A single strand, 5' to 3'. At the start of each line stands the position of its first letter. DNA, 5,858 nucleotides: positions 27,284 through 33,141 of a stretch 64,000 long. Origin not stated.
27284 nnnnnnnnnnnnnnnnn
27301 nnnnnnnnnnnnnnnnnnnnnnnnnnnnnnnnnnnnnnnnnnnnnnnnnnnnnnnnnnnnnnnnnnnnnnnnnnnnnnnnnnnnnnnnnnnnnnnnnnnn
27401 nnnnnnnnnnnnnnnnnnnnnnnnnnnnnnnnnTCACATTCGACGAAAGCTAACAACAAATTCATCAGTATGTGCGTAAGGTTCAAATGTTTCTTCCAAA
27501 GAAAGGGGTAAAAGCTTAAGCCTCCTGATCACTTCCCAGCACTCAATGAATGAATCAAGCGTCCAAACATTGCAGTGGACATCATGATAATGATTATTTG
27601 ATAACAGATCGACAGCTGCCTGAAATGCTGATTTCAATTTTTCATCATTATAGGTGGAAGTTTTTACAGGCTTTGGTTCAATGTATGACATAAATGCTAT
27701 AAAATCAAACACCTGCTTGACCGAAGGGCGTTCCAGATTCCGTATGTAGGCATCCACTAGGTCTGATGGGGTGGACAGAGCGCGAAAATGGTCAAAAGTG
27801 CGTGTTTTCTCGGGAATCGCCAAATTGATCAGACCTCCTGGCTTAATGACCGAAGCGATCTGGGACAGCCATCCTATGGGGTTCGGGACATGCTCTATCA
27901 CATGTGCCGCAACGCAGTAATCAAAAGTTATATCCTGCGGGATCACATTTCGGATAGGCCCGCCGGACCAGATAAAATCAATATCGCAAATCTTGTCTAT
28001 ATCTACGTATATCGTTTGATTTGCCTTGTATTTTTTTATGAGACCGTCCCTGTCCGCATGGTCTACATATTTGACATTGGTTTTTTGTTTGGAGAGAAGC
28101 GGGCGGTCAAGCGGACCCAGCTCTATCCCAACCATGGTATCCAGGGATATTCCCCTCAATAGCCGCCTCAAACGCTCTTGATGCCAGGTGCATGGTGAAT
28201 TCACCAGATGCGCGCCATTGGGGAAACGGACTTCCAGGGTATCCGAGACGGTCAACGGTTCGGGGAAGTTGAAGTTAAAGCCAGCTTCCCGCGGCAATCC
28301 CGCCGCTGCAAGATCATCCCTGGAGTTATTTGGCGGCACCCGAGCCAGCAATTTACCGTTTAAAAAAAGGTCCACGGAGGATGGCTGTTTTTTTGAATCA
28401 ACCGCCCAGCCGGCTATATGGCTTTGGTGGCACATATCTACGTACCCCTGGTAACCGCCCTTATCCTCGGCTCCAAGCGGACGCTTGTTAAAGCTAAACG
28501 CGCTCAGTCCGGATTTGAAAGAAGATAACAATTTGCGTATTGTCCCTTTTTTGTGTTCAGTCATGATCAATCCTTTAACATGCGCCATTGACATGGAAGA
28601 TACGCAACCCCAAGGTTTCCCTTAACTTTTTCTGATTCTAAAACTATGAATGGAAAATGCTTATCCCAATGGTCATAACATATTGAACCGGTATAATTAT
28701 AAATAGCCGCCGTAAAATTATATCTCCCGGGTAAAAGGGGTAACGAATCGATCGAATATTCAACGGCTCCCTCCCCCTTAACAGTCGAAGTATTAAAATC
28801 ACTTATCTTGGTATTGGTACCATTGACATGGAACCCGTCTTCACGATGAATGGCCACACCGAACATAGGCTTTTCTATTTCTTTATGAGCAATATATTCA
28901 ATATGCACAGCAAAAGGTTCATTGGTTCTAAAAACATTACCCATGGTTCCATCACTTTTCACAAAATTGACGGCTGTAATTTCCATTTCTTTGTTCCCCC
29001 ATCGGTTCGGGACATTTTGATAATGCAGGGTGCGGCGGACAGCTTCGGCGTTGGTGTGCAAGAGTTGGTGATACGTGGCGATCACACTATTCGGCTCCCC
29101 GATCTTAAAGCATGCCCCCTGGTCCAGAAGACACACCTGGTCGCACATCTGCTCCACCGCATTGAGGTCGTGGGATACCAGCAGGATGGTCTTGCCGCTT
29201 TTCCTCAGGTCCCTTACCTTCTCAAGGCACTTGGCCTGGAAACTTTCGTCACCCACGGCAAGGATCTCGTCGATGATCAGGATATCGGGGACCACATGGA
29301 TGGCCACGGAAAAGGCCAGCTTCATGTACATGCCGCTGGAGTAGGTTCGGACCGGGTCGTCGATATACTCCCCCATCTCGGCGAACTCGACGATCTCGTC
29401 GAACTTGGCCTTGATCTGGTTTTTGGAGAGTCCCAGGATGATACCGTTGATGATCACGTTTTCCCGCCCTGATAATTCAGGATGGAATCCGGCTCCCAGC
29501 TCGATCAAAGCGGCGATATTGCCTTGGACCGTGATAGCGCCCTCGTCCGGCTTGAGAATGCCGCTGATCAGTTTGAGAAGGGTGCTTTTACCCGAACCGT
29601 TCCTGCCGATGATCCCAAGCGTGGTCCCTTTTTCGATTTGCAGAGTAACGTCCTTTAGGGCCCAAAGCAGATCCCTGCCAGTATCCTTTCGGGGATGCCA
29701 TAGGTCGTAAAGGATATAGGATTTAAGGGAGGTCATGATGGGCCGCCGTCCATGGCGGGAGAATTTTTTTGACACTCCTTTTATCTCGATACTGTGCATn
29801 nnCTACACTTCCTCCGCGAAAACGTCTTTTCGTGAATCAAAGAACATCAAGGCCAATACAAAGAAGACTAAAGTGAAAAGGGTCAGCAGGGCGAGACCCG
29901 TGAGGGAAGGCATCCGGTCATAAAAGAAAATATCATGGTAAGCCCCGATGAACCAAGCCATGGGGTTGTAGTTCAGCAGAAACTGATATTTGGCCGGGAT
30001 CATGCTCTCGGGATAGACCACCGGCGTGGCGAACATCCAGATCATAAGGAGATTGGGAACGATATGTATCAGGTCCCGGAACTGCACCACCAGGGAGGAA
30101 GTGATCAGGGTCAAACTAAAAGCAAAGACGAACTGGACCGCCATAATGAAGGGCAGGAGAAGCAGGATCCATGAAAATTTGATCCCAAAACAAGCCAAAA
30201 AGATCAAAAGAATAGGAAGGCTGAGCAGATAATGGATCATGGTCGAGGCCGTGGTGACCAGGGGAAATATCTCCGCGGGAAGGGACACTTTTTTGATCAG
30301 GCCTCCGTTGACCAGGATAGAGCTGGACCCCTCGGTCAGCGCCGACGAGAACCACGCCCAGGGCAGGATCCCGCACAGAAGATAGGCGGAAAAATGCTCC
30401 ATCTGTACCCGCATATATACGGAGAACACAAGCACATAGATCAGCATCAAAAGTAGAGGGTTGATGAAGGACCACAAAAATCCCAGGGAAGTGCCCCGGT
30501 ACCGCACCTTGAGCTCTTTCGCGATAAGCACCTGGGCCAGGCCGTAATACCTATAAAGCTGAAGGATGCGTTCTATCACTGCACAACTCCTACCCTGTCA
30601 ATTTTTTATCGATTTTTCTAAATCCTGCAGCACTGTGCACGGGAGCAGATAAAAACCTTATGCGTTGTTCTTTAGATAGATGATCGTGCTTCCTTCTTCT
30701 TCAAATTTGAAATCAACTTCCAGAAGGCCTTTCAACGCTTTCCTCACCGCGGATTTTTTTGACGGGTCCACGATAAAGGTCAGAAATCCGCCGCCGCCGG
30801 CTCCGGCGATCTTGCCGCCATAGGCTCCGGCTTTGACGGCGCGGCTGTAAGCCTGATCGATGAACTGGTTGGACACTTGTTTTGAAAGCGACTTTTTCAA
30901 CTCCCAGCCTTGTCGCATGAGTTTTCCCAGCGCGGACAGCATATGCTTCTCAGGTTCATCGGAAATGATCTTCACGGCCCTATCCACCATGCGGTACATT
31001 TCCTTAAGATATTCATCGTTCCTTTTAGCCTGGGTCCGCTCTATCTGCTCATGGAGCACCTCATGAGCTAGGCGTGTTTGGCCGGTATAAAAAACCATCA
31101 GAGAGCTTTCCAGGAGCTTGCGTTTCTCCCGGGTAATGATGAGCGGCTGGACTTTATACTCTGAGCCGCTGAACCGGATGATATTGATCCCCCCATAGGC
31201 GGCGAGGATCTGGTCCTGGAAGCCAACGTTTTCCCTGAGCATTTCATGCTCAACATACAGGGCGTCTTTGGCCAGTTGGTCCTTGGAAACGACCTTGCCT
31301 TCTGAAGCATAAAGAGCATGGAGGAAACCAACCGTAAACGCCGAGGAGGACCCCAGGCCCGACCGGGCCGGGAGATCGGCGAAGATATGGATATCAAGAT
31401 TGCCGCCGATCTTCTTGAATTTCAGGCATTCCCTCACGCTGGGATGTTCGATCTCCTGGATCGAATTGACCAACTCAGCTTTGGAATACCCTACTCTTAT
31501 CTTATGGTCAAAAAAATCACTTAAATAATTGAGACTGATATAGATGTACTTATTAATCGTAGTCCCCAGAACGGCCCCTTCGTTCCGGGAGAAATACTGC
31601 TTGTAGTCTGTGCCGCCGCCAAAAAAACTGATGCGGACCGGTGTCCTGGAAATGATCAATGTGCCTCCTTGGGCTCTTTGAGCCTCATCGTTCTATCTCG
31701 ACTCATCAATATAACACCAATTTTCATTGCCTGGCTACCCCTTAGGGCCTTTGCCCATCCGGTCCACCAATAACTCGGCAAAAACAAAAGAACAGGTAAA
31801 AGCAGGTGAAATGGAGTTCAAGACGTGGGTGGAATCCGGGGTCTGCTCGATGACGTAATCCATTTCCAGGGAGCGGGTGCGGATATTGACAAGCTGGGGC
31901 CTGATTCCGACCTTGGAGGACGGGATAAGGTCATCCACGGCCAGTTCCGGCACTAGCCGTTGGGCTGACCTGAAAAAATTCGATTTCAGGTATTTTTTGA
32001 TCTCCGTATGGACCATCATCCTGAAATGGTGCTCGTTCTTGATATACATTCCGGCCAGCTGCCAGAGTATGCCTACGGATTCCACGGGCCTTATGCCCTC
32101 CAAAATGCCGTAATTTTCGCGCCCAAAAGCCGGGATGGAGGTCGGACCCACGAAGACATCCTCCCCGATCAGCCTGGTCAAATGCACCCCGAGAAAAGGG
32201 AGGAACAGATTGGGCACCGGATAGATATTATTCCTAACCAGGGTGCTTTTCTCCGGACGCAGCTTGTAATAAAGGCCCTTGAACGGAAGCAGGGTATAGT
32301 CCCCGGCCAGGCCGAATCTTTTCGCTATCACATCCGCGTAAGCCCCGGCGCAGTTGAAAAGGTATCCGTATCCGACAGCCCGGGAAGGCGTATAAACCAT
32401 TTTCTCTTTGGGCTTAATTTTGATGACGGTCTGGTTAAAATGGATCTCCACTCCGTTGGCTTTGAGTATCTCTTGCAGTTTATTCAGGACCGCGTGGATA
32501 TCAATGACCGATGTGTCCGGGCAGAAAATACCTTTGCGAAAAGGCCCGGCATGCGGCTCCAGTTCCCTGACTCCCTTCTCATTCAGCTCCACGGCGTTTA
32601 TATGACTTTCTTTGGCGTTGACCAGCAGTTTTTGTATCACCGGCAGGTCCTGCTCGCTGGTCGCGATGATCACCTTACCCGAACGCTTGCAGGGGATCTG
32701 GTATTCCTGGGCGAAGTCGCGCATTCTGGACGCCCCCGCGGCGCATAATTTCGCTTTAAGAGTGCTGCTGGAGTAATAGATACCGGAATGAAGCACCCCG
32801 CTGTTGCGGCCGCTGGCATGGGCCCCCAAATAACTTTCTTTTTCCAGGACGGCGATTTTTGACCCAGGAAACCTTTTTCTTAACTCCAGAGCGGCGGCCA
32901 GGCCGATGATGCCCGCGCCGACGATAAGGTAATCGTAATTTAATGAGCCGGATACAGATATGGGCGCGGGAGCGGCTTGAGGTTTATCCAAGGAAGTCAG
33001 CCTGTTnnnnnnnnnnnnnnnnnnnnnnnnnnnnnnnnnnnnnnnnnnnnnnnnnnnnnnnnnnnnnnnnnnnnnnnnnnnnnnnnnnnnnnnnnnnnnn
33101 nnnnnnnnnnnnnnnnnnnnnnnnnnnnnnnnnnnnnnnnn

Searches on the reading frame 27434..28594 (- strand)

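Call 47: search_protein_families(library=pfam, proteins=[window:27434-28594:-], max_evalue=0.0001)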
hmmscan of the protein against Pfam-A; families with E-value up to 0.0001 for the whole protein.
window:27434-28594:- (386 aa): 2 families
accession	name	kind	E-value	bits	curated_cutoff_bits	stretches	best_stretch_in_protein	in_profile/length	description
PF13489.12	Methyltransf_23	-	2.1e-08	34.5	27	1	185-279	80-124/164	Methyltransferase domain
PF08242.18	Methyltransf_12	-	1.9e-05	25.8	30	1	220-256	64-98/98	Methyltransferase domain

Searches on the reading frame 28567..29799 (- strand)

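Call 47: search_protein_families(library=pfam, proteins=[window:28567-29799:-], max_evalue=0.0001)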
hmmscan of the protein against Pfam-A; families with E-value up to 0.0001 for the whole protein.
window:28567-29799:- (410 aa): 4 families
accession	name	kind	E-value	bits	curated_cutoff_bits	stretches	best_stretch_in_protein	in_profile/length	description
PF14524.12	Wzt_C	-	8.1e-24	84.7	30.4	1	265-391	3-133/143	Wzt C-terminal domain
PF00005.33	ABC_tran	-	8.9e-22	78.6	25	1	48-179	1-135/137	ABC transporter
PF13304.12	AAA_21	-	6.4e-07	30.2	27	0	62-82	3-23/304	AAA domain, putative AbiEii toxin, Type IV TA system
PF13555.12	AAA_29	-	9e-05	22.6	27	0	51-86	15-50/61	P-loop containing region of AAA domain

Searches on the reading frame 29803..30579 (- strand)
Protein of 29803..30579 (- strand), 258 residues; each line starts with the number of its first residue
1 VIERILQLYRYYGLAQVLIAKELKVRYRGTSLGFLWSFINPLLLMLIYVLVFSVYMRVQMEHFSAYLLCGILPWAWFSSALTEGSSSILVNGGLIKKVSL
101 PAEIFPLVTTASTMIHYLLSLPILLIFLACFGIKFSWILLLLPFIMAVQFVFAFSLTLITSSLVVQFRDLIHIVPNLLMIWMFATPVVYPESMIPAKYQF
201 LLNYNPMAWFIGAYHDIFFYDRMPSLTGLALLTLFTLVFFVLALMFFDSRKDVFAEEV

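Call 47: search_protein_families(library=pfam, proteins=[window:29803-30579:-], max_evalue=0.0001)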
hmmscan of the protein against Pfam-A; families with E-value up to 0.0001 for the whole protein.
window:29803-30579:- (258 aa): 1 family
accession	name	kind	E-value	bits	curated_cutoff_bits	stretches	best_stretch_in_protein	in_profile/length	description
PF01061.29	ABC2_membrane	-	4.9e-18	65.9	26.9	1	16-219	4-211/211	ABC-2 type transporter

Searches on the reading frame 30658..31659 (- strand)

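Call 47: search_protein_families(library=pfam, proteins=[window:30658-31659:-], max_evalue=0.0001)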
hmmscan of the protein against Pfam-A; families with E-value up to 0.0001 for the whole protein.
window:30658-31659:- (333 aa): 2 families
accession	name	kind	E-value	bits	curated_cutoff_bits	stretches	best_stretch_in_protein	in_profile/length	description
PF00288.32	GHMP_kinases_N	-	4.9e-15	56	22.3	1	82-157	12-87/87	GHMP kinases N terminal domain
PF08544.19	GHMP_kinases_C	-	8.9e-09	36.1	21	1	241-310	10-80/85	GHMP kinases C terminal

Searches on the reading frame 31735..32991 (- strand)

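Call 29: search_protein_families(library=pfam, proteins=[window:31735-32991:-], max_evalue=0.001)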
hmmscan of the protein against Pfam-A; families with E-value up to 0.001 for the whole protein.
window:31735-32991:- (418 aa): 7 families
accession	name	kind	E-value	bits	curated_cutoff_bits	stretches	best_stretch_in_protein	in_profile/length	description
PF01266.30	DAO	-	1.4e-54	186.4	27.9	1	20-411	1-353/353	FAD dependent oxidoreductase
PF13450.12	NAD_binding_8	-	1.2e-07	32.4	21.9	1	23-62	1-38/68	NAD(P)-binding Rossmann-like domain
PF07992.20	Pyr_redox_2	-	4.4e-06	26.8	26.1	0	19-53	1-33/291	Pyridine nucleotide-disulphide oxidoreductase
PF00070.33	Pyr_redox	-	4.4e-05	24.3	22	0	171-197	45-71/82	Pyridine nucleotide-disulphide oxidoreductase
PF00890.30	FAD_binding_2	-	5e-05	23.1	20.4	1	20-59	1-38/414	FAD binding domain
PF01946.23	Thi4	-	0.0003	20.5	26.2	1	19-57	18-55/235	Thi4 family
PF13738.12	Pyr_redox_3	-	0.00036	20.3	30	0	22-53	1-31/305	Pyridine nucleotide-disulphide oxidoreductase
